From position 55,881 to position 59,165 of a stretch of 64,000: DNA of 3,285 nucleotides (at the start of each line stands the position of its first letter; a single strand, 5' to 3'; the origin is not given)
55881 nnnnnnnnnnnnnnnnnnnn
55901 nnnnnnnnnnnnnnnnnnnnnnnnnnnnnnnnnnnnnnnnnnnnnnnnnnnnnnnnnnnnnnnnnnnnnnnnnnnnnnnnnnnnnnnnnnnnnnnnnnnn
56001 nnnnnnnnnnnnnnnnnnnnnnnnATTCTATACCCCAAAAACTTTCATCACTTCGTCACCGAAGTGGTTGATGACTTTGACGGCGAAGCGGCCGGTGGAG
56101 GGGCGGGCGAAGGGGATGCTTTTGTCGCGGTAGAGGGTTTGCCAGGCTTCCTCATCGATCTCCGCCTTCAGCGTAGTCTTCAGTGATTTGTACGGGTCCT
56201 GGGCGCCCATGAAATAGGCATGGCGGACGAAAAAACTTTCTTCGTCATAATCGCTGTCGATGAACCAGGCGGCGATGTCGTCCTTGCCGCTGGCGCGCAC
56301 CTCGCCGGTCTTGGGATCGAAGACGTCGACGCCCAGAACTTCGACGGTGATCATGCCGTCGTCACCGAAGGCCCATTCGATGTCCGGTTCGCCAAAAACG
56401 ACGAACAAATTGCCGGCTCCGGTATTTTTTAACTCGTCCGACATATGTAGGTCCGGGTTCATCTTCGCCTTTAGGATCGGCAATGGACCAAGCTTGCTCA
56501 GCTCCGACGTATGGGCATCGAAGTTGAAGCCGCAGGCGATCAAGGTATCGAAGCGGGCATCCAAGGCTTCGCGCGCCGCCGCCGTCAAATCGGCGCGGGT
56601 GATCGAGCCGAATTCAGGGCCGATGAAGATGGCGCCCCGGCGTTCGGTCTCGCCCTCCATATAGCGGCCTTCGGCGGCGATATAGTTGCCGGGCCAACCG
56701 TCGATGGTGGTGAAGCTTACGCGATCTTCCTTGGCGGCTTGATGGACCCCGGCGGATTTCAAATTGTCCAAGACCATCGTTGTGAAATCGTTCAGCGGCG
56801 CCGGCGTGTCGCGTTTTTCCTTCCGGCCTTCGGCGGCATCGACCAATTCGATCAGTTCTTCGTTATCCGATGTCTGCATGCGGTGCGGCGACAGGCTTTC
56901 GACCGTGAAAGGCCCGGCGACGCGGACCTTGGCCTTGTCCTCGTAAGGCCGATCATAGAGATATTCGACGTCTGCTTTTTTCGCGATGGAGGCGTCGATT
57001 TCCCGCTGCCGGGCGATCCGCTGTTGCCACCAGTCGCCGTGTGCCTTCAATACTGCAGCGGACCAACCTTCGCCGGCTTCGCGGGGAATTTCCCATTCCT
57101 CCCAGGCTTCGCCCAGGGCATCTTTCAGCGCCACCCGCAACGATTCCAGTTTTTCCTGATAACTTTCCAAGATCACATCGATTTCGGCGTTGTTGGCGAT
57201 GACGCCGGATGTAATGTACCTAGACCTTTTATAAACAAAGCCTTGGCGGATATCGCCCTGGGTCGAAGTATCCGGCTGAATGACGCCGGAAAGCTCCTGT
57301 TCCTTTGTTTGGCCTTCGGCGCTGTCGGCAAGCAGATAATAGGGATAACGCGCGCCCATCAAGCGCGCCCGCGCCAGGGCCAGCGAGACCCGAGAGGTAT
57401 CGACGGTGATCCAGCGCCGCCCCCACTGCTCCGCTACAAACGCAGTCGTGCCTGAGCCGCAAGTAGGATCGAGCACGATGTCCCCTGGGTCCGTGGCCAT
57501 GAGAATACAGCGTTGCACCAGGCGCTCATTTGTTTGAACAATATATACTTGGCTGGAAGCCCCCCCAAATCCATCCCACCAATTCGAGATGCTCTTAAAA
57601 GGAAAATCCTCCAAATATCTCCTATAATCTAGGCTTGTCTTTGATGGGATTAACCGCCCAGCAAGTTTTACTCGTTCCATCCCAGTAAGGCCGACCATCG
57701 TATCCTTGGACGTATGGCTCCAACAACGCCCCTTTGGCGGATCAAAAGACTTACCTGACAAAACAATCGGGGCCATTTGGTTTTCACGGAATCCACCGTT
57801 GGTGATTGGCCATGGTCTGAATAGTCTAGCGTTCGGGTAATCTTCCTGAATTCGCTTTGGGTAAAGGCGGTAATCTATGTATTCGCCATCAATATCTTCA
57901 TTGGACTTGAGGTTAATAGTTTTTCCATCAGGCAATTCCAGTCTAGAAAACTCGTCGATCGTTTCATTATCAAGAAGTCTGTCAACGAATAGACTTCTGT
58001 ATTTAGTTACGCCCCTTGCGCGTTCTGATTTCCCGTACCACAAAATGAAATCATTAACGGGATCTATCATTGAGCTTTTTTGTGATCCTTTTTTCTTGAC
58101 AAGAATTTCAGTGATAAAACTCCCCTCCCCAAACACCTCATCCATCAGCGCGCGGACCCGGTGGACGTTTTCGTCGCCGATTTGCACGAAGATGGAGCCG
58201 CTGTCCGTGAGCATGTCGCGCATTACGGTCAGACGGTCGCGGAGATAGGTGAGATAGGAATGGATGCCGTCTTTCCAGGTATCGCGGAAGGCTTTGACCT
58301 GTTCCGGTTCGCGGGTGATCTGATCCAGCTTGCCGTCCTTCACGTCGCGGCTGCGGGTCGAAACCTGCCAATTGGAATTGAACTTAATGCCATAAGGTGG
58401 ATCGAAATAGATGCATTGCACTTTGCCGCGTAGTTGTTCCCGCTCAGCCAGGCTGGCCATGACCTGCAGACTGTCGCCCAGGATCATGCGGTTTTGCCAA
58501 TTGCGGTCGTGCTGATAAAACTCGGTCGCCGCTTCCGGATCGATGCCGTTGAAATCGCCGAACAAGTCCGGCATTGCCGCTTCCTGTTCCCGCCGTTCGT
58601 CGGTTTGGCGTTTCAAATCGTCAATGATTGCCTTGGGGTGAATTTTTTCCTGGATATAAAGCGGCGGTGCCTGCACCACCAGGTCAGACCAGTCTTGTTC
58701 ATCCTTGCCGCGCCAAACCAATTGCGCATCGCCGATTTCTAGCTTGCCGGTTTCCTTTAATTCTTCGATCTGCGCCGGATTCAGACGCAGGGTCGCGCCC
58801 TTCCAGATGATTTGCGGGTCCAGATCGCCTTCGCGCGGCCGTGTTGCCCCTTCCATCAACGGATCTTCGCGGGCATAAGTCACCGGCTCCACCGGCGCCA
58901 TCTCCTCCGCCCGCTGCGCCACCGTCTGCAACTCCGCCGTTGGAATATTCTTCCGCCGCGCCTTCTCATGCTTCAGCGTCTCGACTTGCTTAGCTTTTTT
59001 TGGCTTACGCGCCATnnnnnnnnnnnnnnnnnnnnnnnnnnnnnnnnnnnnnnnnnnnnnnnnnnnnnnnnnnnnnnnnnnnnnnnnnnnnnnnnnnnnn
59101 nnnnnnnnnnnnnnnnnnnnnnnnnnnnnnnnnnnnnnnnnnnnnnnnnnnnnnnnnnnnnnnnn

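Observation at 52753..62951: Five-gene translationally coupled operon: Type III-like R-M plus three extra genes, in a tRNA-Arg-flanked island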

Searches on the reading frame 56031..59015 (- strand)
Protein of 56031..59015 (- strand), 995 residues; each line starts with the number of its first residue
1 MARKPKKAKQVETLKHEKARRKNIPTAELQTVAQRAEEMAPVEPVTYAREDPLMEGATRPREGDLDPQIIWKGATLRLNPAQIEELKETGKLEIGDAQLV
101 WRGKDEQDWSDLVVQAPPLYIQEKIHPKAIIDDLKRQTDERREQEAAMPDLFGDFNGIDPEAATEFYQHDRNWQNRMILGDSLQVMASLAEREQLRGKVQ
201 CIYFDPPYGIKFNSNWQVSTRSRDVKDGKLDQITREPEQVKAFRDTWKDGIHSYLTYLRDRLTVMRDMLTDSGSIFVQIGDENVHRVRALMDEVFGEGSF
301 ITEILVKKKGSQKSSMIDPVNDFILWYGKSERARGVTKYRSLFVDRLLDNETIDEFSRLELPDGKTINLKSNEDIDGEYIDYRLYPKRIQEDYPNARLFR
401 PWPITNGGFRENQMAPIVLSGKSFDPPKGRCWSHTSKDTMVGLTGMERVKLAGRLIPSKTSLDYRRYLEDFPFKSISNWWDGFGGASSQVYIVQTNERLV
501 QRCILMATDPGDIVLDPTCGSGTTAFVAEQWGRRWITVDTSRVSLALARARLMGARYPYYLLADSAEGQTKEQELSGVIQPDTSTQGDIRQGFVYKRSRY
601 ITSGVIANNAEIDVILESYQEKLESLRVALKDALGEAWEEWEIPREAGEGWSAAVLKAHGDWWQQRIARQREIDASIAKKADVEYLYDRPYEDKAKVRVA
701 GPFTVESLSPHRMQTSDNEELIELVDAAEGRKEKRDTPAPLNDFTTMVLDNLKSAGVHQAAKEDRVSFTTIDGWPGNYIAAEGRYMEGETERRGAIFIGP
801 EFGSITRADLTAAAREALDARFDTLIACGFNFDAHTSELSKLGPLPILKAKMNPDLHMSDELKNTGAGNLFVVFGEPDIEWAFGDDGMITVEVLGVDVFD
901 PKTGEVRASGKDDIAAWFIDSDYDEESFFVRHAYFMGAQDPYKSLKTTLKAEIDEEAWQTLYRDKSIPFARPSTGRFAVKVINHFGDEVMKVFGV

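Call 4: search_protein_families(library=pfam, proteins=[window:56031-59015:-], max_evalue=0.01)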
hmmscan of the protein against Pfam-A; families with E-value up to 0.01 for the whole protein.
window:56031-59015:- (995 aa): 2 families
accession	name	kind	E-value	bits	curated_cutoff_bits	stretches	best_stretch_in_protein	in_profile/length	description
PF01555.25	N6_N4_Mtase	-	2.3e-32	113.2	26.7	1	199-542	1-213/221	DNA methylase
PF13649.12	Methyltransf_25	-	0.006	17.7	27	0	514-556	1-45/97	Methyltransferase domain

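Call 5: search_protein_families(library=padloc, proteins=[window:56031-59015:-], max_evalue=0.01)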
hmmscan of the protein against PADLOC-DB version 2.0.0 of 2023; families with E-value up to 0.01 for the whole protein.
window:56031-59015:- (995 aa): 54 families (the best 25 are shown)
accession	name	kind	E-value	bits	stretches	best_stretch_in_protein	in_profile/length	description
PDLC03632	MTase_III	-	0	1139.5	1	5-994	7-982/983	Type III methyltransferase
PDLC03636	MTase_III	-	2.4e-42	143.5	3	247-337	87-181/575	Type III methyltransferase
PDLC03354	MTase_II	-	6.6e-38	128.8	2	174-331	60-208/425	Type II methyltransferase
PDLC03644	MTase_III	-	1.8e-34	117.4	1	162-549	26-390/542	Type III methyltransferase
PDLC03638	MTase_III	-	4.9e-31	105.8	3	412-540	540-665/816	Type III methyltransferase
PDLC03633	MTase_III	-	7.9e-31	105.4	2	169-330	72-229/616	Type III methyltransferase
PDLC03635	MTase_III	-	2.2e-30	104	2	172-337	216-357/708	Type III methyltransferase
PDLC03634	MTase_III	-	1.8e-27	94.5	1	172-525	93-423/621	Type III methyltransferase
PDLC03339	MTase_II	-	5.6e-27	92.5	2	174-333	3-140/399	Type II methyltransferase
PDLC03300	MTase_II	-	2.1e-26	90.7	2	175-332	12-165/302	Type II methyltransferase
PDLC03641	MTase_III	-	3.5e-25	86.6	1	168-525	98-425/657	Type III methyltransferase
PDLC03371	MTase_II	-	2.3e-24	84.3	2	494-552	194-252/260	Type II methyltransferase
PDLC03738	oMTase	-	1.2e-19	68.2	2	488-555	201-268/376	orphan methyltransferase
PDLC03216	MTase_II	-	3.6e-18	63.7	2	489-555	192-258/364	Type II methyltransferase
PDLC03640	MTase_III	-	7.4e-16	55.6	1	175-309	44-176/654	Type III methyltransferase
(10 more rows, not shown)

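Call 6: search_protein_families(library=ncbifam, proteins=[window:56031-59015:-], max_evalue=0.01)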
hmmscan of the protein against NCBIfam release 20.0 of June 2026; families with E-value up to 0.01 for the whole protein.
window:56031-59015:- (995 aa): 3 families
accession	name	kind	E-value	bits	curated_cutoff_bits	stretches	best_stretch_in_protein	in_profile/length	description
NF050803.1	DnaMtaseCcrMCaul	equivalog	1.1e-18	67.3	830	2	489-554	184-249/350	adenine-specific DNA-methyltransferase CcrM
NF008572.0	PRK11524.1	equivalog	1.2e-10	41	292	1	494-552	198-256/294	adenine-specific DNA-methyltransferase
NF010253.0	PRK13699.1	subfamily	2.3e-07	30.7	244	1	501-539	154-192/226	DNA methyltransferase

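Call 59: search_protein_families(library=phrogs, proteins=[window:56031-59015:-], max_evalue=0.001)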
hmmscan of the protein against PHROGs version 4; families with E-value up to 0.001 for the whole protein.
window:56031-59015:- (995 aa): 6 families
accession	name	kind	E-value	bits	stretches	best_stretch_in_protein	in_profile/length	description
phrog_67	-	other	3.8e-131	440.5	1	77-995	56-742/743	DNA methyltransferase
phrog_3008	-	other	6.4e-12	46.2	1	499-552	158-211/244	DNA methyltransferase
phrog_498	-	other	7.1e-11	42.3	1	498-552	366-420/633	DNA methyltransferase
phrog_18293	-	other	0.00011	23.2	1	495-552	50-107/119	methyltransferase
phrog_8769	-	other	0.00013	22.7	1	505-552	7-53/71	methyltransferase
phrog_26713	-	other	0.00025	21.9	1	174-217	5-45/74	methyltransferase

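Call 92: search_solved_structures(query=window:56031-59015:-, max_evalue=0.01)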
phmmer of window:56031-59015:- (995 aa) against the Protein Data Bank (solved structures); distinct sequences matched with E-value up to 0.01: 13.
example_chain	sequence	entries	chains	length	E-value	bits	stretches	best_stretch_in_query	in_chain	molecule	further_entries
6k0w_B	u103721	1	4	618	5.6e-16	61.3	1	171-332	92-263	Adenine specific DNA methyltransferase (Mod)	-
4zcf_A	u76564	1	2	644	7.5e-13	51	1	168-343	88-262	Restriction endonuclease EcoP15I, modification subunit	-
6pbd_A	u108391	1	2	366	1.3e-10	43.6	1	488-552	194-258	Modification methylase CcrMI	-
7dsu_A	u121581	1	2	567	7.4e-08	34.5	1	169-329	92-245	Mbo45V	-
2zie_A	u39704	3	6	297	5e-07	31.7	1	468-552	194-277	Putative modification methylase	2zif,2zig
5hek_A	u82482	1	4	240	6e-05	24.8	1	492-552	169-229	Adenine specific DNA methyltransferase (DpnA)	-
5hfj_A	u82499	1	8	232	6.5e-05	24.7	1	492-552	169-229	Adenine specific DNA methyltransferase (DpnA)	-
1g60_A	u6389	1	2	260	0.00022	23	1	491-541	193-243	Adenine-specific Methyltransferase MboIIA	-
8s9n_A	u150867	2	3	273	0.00024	22.9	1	499-554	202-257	DNA cytosine-N4 methyltransferase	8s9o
8s9m_A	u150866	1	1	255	0.00034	22.3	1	499-554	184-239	DNA cytosine-N4 methyltransferase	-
8urk_A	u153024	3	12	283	0.0018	19.9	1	497-553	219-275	Methyltransferase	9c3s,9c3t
9c3u_A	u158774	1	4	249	0.0028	19.3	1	497-552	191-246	Methyltransferase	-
1boo_A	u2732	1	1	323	0.0049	18.5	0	498-547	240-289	PROTEIN (N-4 CYTOSINE-SPECIFIC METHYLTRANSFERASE PVU II)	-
